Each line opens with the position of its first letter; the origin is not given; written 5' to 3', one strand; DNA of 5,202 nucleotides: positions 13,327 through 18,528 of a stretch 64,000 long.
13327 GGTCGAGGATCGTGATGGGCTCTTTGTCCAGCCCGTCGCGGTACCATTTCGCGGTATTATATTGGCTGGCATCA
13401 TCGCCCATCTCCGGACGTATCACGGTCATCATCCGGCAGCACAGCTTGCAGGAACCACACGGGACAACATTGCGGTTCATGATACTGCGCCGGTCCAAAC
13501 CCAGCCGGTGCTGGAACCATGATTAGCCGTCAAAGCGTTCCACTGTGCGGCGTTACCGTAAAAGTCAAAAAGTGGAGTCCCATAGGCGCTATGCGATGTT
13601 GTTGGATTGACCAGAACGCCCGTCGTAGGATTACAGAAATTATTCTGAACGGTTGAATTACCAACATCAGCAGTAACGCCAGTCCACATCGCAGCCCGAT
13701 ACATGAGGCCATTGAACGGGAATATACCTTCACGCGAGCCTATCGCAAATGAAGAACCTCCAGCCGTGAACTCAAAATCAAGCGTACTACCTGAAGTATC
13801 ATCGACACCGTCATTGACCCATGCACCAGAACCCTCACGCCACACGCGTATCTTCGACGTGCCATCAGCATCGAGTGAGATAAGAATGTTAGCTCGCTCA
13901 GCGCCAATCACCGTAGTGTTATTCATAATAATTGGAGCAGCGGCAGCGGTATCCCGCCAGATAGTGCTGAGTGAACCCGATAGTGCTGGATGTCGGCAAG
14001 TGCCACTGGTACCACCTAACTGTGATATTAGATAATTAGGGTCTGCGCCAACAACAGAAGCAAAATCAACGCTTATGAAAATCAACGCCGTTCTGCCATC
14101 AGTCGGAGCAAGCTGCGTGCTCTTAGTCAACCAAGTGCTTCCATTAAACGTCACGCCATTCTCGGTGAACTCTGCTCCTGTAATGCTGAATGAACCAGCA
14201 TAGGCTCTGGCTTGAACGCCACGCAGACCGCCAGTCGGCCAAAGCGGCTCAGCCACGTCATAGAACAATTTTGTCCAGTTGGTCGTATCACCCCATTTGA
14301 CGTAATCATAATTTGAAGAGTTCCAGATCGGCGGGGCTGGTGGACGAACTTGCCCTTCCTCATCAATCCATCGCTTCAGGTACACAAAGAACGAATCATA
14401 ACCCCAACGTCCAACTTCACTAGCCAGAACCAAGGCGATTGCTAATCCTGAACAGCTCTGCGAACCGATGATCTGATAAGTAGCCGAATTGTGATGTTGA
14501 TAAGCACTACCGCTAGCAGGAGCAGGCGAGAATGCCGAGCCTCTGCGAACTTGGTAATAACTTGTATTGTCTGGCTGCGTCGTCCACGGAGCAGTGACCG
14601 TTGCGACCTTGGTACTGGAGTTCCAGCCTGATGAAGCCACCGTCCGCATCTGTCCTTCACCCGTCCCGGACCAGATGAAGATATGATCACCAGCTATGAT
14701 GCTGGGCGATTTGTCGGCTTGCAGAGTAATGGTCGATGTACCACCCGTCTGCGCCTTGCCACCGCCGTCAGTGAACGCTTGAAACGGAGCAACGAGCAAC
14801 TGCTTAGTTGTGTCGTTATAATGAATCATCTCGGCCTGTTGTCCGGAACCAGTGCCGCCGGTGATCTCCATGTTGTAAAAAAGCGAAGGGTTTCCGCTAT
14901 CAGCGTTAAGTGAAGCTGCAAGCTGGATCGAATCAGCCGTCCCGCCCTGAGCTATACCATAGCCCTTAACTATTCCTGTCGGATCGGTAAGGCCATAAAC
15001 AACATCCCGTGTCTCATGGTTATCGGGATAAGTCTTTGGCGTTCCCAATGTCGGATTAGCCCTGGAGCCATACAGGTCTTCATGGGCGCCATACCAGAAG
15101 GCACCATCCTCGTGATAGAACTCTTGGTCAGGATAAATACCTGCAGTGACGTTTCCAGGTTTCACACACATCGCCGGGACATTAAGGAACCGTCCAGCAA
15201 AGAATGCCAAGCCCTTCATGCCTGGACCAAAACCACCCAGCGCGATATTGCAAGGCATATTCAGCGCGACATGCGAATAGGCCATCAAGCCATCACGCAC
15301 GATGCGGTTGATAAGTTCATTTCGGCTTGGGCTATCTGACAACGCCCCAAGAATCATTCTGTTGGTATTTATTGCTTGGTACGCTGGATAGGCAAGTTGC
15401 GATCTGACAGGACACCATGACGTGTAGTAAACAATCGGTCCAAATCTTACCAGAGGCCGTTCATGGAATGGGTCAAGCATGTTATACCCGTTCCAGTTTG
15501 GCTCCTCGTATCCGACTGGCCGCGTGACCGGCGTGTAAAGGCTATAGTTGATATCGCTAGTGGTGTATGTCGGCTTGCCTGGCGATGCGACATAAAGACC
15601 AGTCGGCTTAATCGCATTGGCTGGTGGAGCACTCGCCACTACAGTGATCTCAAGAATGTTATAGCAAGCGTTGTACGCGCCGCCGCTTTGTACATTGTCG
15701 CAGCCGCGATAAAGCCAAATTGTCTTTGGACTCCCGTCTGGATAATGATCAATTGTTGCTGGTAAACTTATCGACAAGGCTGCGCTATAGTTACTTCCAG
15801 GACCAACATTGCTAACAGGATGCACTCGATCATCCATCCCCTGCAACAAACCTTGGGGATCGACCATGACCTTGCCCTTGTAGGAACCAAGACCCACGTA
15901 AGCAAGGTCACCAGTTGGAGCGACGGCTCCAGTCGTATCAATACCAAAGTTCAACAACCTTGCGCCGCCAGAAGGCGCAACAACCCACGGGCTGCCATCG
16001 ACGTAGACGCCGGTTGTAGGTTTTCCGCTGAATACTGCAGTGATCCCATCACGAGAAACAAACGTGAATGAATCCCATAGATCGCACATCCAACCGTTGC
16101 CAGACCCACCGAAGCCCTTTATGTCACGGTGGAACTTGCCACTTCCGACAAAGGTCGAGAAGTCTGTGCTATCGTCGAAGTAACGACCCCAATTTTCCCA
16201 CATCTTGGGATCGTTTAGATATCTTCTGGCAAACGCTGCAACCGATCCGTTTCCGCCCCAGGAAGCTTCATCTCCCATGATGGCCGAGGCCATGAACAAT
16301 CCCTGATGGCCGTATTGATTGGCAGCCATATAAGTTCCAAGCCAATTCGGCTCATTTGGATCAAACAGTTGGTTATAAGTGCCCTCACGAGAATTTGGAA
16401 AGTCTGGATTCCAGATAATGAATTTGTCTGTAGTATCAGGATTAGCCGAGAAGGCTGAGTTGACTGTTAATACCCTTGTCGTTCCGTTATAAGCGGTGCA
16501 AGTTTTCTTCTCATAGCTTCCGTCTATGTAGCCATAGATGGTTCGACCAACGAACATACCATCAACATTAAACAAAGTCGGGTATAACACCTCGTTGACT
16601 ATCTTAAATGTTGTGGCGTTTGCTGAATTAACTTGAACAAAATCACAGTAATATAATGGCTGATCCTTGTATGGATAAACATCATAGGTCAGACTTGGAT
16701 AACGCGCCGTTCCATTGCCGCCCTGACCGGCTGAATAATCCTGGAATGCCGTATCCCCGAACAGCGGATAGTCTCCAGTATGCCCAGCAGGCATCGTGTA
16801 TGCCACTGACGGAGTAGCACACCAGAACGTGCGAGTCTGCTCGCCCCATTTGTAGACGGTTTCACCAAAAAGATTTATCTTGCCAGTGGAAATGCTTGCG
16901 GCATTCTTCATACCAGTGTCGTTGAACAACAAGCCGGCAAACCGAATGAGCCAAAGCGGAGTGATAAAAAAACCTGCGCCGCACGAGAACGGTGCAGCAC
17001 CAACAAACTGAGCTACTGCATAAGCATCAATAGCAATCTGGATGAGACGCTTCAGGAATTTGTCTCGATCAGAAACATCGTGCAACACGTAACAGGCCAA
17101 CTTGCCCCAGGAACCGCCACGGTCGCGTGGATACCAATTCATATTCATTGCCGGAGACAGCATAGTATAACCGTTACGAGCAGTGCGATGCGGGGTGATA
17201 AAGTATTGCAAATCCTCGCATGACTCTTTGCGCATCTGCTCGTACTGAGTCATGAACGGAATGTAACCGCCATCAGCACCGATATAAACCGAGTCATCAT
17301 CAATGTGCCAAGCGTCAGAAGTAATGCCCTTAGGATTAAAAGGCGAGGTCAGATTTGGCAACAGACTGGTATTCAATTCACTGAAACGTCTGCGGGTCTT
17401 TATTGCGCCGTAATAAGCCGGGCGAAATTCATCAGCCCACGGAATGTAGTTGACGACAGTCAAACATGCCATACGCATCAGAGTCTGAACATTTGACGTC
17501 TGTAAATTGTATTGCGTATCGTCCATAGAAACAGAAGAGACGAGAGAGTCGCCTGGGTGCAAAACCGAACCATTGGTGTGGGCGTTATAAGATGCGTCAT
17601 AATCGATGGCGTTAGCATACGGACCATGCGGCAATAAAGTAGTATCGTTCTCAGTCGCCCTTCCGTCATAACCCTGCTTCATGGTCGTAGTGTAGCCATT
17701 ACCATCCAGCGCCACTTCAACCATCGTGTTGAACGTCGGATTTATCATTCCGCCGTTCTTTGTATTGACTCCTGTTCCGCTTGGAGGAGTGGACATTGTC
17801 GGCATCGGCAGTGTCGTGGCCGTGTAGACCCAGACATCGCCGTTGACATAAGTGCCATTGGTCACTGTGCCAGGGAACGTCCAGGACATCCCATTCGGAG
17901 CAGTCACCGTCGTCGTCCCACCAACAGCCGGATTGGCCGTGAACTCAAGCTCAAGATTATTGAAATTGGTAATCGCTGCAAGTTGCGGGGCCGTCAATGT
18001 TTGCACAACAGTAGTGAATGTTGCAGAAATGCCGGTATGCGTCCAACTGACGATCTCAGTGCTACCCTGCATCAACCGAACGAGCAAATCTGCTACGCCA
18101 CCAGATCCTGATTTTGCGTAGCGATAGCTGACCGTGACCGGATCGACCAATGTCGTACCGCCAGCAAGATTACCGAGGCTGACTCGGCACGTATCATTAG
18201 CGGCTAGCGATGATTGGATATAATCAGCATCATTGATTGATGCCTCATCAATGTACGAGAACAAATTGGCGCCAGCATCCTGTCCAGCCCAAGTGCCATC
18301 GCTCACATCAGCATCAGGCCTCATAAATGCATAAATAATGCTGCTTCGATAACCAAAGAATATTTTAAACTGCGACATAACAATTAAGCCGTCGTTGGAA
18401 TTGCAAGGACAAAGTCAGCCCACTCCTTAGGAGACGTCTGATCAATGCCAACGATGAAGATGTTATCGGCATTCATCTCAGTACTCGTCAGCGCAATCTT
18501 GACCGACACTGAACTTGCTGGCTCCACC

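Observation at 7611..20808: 13-kb island of giant beta-rich proteins inserted between capsid genes and head-tail connector genes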

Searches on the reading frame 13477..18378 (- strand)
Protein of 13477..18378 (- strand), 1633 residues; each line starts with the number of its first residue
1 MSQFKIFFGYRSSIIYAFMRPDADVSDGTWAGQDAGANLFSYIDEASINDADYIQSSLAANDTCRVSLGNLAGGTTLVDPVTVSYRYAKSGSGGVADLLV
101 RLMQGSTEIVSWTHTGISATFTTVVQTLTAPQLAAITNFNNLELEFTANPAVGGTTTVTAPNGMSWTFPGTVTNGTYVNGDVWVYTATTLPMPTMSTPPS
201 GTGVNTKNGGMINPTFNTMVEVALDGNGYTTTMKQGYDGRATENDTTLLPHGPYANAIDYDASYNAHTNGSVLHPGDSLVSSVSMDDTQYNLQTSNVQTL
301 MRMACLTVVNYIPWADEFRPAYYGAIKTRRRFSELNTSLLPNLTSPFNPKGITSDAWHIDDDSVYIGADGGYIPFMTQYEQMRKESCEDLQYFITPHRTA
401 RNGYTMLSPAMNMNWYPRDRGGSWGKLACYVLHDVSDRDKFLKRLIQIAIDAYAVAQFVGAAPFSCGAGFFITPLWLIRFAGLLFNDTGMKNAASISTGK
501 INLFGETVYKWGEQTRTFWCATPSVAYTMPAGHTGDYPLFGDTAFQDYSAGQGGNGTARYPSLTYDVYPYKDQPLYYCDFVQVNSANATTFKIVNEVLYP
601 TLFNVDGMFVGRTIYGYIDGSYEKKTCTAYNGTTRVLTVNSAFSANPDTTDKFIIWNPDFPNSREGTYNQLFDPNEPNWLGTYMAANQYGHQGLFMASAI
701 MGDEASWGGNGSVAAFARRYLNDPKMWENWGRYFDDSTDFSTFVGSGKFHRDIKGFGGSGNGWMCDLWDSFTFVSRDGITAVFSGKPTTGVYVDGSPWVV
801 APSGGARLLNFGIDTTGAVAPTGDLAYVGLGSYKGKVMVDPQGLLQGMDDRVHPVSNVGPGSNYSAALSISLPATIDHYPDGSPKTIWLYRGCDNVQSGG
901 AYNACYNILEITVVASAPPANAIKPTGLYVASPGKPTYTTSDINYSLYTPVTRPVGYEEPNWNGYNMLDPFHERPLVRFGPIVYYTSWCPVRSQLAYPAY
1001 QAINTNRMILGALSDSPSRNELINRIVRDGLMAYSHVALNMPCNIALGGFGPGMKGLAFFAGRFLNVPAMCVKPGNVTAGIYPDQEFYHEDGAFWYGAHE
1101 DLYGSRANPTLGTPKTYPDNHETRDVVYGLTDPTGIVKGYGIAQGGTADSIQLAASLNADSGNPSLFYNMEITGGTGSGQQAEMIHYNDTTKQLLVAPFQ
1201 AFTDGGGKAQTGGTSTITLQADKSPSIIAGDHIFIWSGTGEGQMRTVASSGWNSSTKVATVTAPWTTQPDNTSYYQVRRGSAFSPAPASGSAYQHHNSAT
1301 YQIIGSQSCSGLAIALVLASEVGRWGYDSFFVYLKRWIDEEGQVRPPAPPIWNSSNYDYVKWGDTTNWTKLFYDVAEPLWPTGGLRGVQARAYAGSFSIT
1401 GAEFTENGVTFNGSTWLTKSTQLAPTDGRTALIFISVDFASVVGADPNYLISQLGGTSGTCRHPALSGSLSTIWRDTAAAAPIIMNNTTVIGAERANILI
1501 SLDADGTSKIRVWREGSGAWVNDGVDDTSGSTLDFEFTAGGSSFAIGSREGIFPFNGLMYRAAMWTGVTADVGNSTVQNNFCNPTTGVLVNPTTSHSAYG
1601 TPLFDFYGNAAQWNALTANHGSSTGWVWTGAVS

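Call 6: search_protein_families(library=pfam, proteins=[window:13477-18378:-], max_evalue=0.01)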
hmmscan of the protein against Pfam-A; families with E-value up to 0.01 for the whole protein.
window:13477-18378:- (1633 aa): 0 families

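Call 7: search_protein_families(library=phrogs, proteins=[window:13477-18378:-], max_evalue=0.01)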
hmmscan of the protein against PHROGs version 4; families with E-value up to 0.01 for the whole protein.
window:13477-18378:- (1633 aa): 0 families

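Call 17: search_solved_structures(query=window:13477-18378:-, max_evalue=1)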
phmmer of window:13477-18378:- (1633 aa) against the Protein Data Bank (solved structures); distinct sequences matched with E-value up to 1: 4.
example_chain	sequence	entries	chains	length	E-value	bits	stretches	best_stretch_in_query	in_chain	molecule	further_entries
7xw7_R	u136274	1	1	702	0.51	10.6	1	217-345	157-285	Thyrotropin receptor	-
7utz_R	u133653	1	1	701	0.51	10.6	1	217-345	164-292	Thyrotropin receptor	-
7t9i_R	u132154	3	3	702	0.51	10.6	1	217-345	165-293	Thyrotropin receptor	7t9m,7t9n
7xw5_R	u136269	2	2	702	0.96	9.7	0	217-345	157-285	Thyrotropin receptor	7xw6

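Call 23: find_homologous_proteins(query=window:13477-18378:-, max_evalue=0.001)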
Query window:13477-18378:- (1633 aa): 11 proteins with E <= 0.001 among 8000 candidates.
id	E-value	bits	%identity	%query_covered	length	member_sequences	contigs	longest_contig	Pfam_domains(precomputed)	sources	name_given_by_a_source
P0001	0.0e+0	3544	92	100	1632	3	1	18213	-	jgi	jgi:hypothetical protein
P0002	1.2e-195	671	55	38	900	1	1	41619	-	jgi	jgi:hypothetical protein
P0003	1.3e-170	588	49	38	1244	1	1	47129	PF18981.7,PF00028.24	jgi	jgi:hypothetical protein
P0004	1.6e-162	561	47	39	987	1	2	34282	PF11367.15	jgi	jgi:hypothetical protein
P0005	2.2e-127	445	45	27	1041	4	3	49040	-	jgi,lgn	jgi:hypothetical protein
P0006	3.5e-111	391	44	25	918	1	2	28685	-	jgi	jgi:hypothetical protein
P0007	3.7e-111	391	46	26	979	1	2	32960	PF00028.24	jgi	jgi:hypothetical protein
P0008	1.3e-21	94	47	8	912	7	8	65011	-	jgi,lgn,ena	-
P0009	7.3e-19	85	48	9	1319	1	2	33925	-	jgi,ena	jgi:hypothetical protein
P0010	5.6e-14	69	42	8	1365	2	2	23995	-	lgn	-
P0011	5.5e-6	42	50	5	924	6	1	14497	-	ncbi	-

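Call 25: find_encoding_contigs(protein=P0003, flank=10000, max_places=2)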
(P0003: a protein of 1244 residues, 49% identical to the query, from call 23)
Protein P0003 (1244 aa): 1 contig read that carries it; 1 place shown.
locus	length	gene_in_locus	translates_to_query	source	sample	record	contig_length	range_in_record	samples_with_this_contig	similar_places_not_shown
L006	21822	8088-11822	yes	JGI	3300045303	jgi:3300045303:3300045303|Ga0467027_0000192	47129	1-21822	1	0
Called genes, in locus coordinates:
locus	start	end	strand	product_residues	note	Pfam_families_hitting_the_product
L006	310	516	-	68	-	-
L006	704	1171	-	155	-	-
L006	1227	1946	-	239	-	PF23822:DUF7192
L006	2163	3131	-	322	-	PF07728:AAA_5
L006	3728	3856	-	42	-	-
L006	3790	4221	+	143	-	-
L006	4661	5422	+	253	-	PF01464:SLT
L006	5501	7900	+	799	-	-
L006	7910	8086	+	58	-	PF24243:Phage_tail_C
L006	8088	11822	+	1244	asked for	PF00028:Cadherin (faint), PF18981:InlK_D3 (faint)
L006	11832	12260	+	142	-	-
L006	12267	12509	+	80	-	-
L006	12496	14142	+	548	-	PF03237:Terminase_6N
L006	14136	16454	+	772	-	-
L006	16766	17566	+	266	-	-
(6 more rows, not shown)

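Call 26: find_encoding_contigs(protein=P0008, flank=10000, max_places=2)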
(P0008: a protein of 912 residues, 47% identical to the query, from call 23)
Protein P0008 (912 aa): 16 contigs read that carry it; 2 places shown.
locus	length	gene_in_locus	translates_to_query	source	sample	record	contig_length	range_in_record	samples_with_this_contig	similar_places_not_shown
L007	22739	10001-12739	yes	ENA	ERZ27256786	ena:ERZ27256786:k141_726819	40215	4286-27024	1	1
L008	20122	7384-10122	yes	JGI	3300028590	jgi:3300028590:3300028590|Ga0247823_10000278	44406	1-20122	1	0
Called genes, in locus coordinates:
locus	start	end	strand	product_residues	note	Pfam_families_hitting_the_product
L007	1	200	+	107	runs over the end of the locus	PF12200:DUF3597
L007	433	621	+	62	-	-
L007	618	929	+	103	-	PF23987:Phage_holin_10 (weak)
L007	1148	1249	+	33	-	-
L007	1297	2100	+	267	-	PF13229:Beta_helix (weak)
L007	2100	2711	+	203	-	-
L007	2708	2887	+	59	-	-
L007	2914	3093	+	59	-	-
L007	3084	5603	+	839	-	PF03496:ADPrib_exo_Tox (faint), PF26816:Mod_ADP_RT (faint)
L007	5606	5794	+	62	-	-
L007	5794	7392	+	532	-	PF06074:Portal_Mu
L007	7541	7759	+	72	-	-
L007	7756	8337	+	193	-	PF13489:Methyltransf_23 (weak), PF08242:Methyltransf_12 (weak)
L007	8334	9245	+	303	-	PF01973:MptE-like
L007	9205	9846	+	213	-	-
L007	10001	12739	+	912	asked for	-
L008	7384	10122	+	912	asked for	-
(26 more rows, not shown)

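Call 94: search_protein_families(library=ncbifam, proteins=[window:13477-18378:-], max_evalue=0.01)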
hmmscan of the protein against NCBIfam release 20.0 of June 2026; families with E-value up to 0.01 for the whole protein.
window:13477-18378:- (1633 aa): 0 families

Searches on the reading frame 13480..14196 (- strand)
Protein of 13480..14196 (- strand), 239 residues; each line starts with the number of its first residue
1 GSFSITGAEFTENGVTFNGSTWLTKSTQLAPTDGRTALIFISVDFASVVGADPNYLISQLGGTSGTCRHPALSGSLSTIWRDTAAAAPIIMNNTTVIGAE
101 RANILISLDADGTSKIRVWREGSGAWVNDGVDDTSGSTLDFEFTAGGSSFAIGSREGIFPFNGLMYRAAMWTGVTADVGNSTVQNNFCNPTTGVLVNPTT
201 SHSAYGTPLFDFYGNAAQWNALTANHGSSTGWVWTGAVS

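Call 41: search_protein_families(library=pfam, proteins=[window:13480-14196:-], max_evalue=5)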
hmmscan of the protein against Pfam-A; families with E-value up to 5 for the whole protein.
window:13480-14196:- (239 aa): 0 families

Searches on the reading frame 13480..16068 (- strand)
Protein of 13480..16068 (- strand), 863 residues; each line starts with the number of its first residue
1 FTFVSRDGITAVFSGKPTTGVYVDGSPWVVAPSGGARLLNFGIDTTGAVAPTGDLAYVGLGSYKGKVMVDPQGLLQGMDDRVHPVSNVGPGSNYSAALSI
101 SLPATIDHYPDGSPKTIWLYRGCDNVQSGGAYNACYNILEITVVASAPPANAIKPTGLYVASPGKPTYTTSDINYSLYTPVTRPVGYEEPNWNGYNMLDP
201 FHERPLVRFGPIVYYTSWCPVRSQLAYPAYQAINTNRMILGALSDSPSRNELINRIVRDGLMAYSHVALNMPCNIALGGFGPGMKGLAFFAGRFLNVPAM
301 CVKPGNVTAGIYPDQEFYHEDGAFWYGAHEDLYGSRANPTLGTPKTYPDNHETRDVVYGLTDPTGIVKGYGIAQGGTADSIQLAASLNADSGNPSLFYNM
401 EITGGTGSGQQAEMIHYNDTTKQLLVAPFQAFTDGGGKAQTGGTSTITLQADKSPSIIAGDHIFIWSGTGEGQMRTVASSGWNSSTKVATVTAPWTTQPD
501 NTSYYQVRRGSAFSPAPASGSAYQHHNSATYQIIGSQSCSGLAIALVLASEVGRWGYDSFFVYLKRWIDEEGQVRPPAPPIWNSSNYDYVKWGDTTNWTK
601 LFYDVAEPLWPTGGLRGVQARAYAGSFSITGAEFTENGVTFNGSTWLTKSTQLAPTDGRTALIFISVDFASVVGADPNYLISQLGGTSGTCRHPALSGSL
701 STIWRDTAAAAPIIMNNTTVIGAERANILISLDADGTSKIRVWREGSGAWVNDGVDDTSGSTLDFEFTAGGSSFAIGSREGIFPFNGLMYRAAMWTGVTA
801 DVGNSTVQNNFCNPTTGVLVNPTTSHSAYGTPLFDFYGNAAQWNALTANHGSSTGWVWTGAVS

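Call 97: predict_structure(alignment_id=A5)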
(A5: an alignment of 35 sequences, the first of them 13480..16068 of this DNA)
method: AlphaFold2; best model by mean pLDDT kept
length: 863 residues; sequences in the alignment: 35
mean_pLDDT: 72.3   pTM: 0.69
mean pLDDT of the five models: 72.3, 71.9, 71.3, 70.9, 70.8
residues with pLDDT >= 90: 326; 70-90: 226; 50-70: 68; < 50: 243
segments of 3 or more residues with pLDDT < 50: 339-345, 431-434, 614-662, 664-727, 743-802, 806-808, 811-863
pLDDT, mean of each block of 10 residues (from residue 1): 94 96 97 95 83 70 95 93 85 94 97 96 82 85 98 96 90 98 89 79 92 78 89 96 97 98 95 88 95 98 91 88 90 75 54 83 85 91 69 76 91 86 81 67 92 75 86 86 89 91 85 90 86 92 98 93 93 72 69 90 96 48 29 40 38 38 42 32 29 25 25 29 45 54 47 37 32 25 26 33 50 43 37 31 30 25 26
secondary structure, 60 per line:
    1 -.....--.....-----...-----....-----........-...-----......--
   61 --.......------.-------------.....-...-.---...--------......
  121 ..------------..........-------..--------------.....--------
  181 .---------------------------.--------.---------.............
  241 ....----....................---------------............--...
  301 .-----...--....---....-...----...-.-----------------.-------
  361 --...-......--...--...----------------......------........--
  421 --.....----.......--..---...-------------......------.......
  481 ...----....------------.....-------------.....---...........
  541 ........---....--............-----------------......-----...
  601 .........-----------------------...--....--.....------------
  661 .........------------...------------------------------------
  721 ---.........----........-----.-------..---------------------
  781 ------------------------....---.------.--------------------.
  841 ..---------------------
elements in order (helices of 4 or more, strands of 3 or more residues): E2-6 E9-13 E19-21 E27-30 E36-43 H53-58 E63-69 H90-93 E104-106 E115-122 E135-144 H228-243 H249-268 H284-295 H298-301 E307-309 E312-315 H319-322 E324-326 E331-333 E367-372 E375-377 E380-382 E399-404 E411-418 E423-427 E432-438 E446-448 E462-467 E474-483 E488-491 E504-508 E522-526 H530-548 H552-555 H558-569 H587-592 H598-609 E633-635 E638-641 E644-648 E661-669 E724-732 E737-744 H805-808

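Call 99: fold_search(model_id=the predicted structure, library=pdb)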
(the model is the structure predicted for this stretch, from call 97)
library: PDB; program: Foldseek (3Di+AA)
matches with E <= 10: 304; with E <= 0.001: 0
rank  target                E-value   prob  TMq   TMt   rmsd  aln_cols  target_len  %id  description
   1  6tba_7A               9.2e-03  1.00  0.09  0.23   8.7       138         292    9  Virion of native gene transfer agent (GTA) particle (released 2020-07-22)
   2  5oik_Z                5.6e-02  0.20  0.04  0.06  12.6       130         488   14  Structure of an RNA polymerase II-DSIF transcription elongation complex (released 2017-09-13)
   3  9qeq_Z                7.7e-02  0.23  0.05  0.08  15.3       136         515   13  Structure of the transcribing Pol II-DSIF-SPT6-U1 snRNP complex (released 2025-07-09)
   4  8ram_Z                8.1e-02  0.23  0.05  0.09  22.6       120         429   14  Structure of Sen1 bound RNA Polymerase II pre-termination complex (released 2024-10-30)
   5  4ru4_A                9.0e-02  0.94  0.07  0.10   5.4        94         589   17  Crystal structure of the tailspike protein gp49 from Pseudomonas phage LKA1 (released 2015-11-18)
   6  6dc6_A                1.1e-01  0.30  0.07  0.06  14.1       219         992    9  Crystal structure of human ubiquitin activating enzyme E1 (Uba1) in complex with ubiquitin (released 2018-10-10)
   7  9n71_A                1.2e-01  0.51  0.08  0.21  21.6       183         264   11  Tail tube structure of Acinetobacter baumannii phage Mystique (released 2025-03-19)
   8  7sol_C                1.2e-01  0.41  0.08  0.07  13.9       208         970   10  Crystal Structures of the bispecific ubiquitin/FAT10 activating enzyme, Uba6 (released 2022-11-02)
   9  4ytl_A                1.3e-01  0.21  0.04  0.28  15.6       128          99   10  Structure of the KOW2-KOW3 Domain of Transcription Elongation Factor Spt5. (released 2015-08-12)
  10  7unc_Z                1.5e-01  0.14  0.05  0.09  11.4       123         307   15  Pol II-DSIF-SPT6-PAF1c-TFIIS complex with rewrapped nucleosome (released 2022-10-19)
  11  8vjh_B                1.8e-01  0.77  0.07  0.10  10.5       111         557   17  Cryo-EM of tail-tip of bacteriophage Chi (released 2024-10-02)
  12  6ted_Z                2.0e-01  0.12  0.05  0.07  11.5       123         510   15  Structure of complete, activated transcription complex Pol II-DSIF-PAF-SPT6 uncovers allosteric elongation activation  (released 2020-07-22)
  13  9qim_B                2.1e-01  0.23  0.08  0.07  15.5       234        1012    9  Consensus structure of UBA6-BIRC6 (released 2025-10-29)
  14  9g0a_Z                2.1e-01  0.10  0.03  0.06  21.0       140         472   11  Influenza A/H7N9 polymerase post-cleavage cap-snatching complex (released 2025-07-16)
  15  7nsn_B                2.1e-01  0.02  0.05  0.04  24.4       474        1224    9  Multi-domain GH92 alpha-1,2-mannosidase from Neobacillus novalis: mannoimidazole complex (released 2022-09-21)
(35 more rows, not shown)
